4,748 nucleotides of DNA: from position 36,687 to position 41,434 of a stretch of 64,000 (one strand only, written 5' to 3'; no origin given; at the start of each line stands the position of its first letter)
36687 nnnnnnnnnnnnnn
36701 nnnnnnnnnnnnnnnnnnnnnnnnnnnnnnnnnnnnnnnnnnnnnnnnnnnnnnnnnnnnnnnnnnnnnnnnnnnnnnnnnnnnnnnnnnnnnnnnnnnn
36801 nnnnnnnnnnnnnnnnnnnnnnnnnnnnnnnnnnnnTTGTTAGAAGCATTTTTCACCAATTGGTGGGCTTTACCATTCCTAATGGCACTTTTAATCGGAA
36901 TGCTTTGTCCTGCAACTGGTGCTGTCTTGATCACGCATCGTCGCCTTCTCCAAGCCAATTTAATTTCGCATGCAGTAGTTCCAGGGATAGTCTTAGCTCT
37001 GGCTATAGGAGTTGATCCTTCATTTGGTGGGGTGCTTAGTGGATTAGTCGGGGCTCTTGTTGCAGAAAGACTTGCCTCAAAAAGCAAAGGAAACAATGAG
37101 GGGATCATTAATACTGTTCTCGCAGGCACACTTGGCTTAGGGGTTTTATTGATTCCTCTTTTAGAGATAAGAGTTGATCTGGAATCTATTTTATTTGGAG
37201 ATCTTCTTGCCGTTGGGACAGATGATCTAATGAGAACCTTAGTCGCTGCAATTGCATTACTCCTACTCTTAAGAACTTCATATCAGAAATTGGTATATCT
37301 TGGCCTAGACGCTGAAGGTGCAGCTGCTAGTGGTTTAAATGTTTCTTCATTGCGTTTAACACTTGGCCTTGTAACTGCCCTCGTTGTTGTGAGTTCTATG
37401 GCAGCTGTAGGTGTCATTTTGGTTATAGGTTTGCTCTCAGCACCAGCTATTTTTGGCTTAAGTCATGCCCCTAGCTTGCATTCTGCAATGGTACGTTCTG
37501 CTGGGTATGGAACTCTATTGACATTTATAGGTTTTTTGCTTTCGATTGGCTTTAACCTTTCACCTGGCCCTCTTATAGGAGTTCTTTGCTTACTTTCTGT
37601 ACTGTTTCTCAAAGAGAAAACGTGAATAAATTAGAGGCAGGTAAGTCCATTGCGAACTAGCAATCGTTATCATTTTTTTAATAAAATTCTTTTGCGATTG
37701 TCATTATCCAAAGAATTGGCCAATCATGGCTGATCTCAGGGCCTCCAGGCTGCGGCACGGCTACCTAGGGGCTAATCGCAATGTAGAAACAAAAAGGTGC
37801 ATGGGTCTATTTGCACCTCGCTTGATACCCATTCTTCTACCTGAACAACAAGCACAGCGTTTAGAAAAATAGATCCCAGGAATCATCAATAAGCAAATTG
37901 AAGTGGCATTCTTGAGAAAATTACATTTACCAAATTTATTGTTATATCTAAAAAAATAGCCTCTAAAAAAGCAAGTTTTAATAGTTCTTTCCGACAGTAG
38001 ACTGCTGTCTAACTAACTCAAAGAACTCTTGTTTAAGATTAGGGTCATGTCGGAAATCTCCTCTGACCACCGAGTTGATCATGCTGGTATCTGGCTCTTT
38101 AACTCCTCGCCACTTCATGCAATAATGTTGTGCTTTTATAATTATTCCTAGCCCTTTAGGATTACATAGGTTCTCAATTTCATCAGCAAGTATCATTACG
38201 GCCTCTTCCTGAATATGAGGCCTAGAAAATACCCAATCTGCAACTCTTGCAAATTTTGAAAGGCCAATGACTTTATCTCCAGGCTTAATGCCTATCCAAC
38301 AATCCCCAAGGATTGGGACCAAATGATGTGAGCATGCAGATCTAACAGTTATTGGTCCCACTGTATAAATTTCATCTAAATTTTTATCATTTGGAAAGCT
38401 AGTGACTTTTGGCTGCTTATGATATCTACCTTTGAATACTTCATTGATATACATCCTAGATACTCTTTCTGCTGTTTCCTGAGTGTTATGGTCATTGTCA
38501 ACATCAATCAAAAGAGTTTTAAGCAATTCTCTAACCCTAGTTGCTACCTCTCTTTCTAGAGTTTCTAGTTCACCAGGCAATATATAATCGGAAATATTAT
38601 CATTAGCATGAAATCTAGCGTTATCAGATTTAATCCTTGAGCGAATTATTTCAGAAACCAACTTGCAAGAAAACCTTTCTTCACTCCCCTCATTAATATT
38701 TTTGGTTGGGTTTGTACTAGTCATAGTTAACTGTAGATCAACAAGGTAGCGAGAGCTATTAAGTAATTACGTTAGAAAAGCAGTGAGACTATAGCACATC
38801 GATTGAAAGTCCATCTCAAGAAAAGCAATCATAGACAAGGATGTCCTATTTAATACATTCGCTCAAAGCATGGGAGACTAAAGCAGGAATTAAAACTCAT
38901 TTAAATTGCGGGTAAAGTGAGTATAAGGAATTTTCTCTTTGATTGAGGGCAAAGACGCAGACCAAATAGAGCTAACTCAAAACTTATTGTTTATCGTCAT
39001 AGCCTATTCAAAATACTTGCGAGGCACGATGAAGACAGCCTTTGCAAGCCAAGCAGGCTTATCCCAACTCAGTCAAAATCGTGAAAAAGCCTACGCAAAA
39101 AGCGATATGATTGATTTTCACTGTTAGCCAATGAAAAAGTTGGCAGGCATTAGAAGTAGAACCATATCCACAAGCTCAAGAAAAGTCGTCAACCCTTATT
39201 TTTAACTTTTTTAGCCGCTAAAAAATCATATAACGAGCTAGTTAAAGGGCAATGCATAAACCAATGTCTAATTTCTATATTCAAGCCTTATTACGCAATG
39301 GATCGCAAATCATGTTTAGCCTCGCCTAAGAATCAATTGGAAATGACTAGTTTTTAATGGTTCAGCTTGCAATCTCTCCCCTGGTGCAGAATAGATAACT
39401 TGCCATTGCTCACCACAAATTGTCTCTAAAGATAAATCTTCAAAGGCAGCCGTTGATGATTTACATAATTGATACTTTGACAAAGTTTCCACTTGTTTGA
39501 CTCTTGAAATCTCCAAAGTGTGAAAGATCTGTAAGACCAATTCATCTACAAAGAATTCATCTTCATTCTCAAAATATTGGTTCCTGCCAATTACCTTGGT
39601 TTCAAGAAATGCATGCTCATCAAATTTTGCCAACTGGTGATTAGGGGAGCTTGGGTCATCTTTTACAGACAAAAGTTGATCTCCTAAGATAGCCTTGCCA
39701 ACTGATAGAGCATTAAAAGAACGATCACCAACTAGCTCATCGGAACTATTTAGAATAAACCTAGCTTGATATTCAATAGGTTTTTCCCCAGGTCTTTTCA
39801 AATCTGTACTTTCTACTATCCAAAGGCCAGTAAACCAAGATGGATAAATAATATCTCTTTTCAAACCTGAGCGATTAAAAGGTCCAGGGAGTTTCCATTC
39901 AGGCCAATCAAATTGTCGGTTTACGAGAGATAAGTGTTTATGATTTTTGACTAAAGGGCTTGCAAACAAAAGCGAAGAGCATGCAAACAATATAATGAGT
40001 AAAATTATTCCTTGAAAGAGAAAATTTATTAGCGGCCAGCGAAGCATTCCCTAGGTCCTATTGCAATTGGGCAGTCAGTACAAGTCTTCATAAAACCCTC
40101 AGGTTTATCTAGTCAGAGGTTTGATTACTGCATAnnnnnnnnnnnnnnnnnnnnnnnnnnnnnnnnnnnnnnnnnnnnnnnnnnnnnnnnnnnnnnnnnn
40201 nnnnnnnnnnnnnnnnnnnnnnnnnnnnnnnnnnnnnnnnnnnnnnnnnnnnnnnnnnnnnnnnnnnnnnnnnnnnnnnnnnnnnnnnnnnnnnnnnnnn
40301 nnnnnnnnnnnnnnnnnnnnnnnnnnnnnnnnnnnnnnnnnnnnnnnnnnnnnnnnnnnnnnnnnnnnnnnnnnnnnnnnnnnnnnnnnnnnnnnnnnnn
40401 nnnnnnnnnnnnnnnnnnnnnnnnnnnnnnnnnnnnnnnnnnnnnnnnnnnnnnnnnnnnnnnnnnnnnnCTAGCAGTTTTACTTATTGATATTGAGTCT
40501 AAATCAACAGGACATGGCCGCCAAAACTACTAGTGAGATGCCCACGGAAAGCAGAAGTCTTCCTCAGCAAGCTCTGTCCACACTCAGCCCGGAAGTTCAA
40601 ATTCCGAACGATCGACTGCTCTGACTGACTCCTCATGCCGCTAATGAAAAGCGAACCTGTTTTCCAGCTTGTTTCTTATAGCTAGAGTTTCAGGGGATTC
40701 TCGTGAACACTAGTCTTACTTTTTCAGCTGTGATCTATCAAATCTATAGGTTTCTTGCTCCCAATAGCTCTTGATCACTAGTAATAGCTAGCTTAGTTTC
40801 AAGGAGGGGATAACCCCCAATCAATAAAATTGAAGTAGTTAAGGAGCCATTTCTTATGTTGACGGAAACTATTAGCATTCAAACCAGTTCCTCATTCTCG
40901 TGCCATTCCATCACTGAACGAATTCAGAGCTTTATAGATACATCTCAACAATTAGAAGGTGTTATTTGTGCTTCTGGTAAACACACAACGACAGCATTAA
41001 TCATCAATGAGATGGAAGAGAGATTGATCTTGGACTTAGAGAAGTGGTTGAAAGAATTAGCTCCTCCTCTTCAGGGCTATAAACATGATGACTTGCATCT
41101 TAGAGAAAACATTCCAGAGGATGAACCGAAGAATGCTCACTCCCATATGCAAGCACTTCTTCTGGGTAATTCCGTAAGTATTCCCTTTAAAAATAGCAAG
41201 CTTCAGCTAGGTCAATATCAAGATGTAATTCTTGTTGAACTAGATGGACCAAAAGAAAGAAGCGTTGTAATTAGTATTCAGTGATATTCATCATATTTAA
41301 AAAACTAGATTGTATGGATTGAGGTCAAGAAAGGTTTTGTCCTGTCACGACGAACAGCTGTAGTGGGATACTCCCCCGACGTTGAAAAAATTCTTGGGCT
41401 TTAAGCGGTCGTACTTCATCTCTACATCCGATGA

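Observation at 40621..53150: Array of five direct repeats derived from the 5' end of an EVE-domain gene, bounding four cargo modules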

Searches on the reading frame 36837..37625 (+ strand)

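Call 33: search_protein_families(library=pfam, proteins=[window:36837-37625:+], max_evalue=0.001)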
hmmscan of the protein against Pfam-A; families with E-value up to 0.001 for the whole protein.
window:36837-37625:+ (262 aa): 2 families
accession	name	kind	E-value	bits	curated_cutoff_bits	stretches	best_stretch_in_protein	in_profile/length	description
PF00950.22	ABC-3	-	1.7e-46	159.3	20.1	1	14-257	9-252/258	ABC 3 transport family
PF01032.23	FecCD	-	2.5e-06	27.2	26.5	1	109-238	156-284/311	FecCD transport family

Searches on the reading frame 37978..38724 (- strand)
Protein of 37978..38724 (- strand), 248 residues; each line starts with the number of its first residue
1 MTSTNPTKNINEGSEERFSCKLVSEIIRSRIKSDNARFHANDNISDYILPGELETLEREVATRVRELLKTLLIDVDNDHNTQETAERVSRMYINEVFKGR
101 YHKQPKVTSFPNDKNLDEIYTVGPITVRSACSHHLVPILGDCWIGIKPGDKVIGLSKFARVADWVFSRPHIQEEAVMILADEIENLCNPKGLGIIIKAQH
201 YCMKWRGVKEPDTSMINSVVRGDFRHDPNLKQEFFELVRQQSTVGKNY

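Call 33: search_protein_families(library=pfam, proteins=[window:37978-38724:-], max_evalue=0.001)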
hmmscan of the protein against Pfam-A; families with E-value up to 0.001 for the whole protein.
window:37978-38724:- (248 aa): 1 family
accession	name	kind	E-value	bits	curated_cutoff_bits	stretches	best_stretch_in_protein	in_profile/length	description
PF01227.27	GTP_cyclohydroI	-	5e-44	150.3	27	1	62-238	3-178/179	GTP cyclohydrolase I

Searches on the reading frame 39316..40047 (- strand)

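Call 12: search_protein_families(library=pfam, proteins=[window:39316-40047:-], max_evalue=0.01)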
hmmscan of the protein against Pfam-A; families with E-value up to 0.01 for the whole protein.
window:39316-40047:- (243 aa): 1 family
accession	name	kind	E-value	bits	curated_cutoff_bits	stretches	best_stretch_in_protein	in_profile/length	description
PF20670.3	DUF6816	-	3.3e-22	79.5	26.8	1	88-225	50-194/218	Domain of unknown function (DUF6816)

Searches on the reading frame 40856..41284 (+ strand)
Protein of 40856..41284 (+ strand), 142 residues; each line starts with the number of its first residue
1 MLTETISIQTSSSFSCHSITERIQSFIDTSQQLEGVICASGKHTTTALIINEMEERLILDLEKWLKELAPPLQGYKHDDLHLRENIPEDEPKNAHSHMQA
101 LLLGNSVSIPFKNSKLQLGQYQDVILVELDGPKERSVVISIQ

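Call 12: search_protein_families(library=pfam, proteins=[window:40856-41284:+], max_evalue=0.01)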
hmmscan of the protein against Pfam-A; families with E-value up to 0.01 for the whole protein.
window:40856-41284:+ (142 aa): 1 family
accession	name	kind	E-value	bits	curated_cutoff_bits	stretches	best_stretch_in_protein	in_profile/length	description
PF01894.22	UPF0047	-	4.6e-31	107.8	27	1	19-141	2-117/117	Uncharacterised protein family UPF0047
